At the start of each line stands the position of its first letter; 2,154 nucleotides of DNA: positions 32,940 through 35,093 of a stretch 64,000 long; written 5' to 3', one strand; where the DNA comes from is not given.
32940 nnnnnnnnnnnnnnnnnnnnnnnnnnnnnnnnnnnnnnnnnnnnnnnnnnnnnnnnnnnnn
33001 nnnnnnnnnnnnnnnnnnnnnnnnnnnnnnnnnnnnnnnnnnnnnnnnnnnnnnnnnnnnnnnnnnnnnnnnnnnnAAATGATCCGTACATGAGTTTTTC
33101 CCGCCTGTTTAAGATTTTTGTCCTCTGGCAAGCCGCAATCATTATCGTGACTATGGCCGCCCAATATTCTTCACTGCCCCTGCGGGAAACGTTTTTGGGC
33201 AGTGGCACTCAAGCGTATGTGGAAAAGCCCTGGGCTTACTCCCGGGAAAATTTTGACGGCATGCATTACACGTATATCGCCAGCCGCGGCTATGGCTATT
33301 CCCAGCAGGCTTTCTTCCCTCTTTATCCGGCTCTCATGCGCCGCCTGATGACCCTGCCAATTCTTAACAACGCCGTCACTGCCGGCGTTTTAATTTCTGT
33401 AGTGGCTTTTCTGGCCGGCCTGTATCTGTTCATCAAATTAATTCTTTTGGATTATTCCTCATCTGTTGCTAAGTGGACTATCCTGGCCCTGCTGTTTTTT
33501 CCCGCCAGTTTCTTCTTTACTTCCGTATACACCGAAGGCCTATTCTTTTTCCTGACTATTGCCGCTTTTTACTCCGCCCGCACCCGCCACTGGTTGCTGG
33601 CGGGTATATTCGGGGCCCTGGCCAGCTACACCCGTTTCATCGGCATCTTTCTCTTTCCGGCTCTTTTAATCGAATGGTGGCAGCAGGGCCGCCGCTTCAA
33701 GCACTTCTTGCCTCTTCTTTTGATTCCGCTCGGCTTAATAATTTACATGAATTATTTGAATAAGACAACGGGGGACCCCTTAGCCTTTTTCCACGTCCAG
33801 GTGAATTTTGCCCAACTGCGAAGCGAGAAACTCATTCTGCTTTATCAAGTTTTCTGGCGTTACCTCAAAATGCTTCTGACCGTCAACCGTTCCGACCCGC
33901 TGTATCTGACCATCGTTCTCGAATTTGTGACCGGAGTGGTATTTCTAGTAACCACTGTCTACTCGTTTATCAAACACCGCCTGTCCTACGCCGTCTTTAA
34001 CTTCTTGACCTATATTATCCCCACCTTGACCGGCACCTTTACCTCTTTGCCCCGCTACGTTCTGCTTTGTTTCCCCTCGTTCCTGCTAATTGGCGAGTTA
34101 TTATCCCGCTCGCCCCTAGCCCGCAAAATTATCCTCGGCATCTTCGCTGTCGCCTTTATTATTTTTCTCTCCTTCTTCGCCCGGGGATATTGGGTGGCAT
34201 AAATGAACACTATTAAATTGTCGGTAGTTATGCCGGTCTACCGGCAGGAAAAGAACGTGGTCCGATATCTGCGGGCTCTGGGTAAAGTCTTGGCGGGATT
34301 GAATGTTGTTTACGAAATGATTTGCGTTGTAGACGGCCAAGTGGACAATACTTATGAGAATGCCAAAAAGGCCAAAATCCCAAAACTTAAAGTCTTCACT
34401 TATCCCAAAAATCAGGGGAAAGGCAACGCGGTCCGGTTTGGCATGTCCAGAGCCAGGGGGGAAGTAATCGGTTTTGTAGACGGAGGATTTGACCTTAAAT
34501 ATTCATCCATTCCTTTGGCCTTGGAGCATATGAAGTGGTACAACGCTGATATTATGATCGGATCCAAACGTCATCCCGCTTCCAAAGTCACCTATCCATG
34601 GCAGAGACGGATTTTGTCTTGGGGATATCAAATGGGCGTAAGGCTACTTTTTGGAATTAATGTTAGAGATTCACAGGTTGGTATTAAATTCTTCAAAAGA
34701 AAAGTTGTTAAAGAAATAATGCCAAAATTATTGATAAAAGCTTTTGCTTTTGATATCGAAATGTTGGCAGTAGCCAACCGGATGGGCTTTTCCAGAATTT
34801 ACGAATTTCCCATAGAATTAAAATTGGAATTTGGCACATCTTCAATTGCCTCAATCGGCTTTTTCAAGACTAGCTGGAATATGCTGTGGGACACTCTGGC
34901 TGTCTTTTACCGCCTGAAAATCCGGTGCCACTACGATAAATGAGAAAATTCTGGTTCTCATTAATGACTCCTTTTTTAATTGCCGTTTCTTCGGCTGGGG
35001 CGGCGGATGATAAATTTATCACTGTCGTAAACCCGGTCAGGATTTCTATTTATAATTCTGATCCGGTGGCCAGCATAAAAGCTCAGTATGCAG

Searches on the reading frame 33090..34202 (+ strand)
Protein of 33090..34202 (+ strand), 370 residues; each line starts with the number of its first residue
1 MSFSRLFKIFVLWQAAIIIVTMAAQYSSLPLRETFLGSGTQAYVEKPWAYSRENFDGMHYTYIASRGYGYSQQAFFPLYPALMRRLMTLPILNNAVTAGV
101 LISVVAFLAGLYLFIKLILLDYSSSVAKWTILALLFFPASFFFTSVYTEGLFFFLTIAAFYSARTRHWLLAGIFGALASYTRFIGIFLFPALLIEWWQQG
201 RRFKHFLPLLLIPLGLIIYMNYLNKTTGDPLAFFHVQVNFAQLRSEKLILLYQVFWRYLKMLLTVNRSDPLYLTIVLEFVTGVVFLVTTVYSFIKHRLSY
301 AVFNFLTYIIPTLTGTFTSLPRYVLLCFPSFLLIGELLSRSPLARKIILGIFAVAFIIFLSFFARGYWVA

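Call 12: search_protein_families(library=pfam, proteins=[window:33090-34202:+], max_evalue=0.001)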
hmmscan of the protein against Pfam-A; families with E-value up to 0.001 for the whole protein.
window:33090-34202:+ (370 aa): 1 family
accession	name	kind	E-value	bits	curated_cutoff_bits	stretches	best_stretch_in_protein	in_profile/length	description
PF04188.19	Mannosyl_trans2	-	7.2e-09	35.9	22.4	1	11-167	20-184/443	Mannosyltransferase (PIG-V)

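Call 13: search_protein_families(library=ncbifam, proteins=[window:33090-34202:+], max_evalue=1e-10)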
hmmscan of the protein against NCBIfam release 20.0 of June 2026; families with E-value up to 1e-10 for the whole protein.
window:33090-34202:+ (370 aa): 0 families

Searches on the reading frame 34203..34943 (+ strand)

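Call 12: search_protein_families(library=pfam, proteins=[window:34203-34943:+], max_evalue=0.001)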
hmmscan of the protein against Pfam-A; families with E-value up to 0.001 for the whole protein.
window:34203-34943:+ (246 aa): 1 family
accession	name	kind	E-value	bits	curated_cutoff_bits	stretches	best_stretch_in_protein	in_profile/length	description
PF00535.33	Glycos_transf_2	-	2.9e-20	73.3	23.3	1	7-172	1-167/168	Glycosyl transferase family 2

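Call 13: search_protein_families(library=ncbifam, proteins=[window:34203-34943:+], max_evalue=1e-10)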
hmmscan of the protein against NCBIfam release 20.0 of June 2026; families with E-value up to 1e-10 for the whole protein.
window:34203-34943:+ (246 aa): 0 families
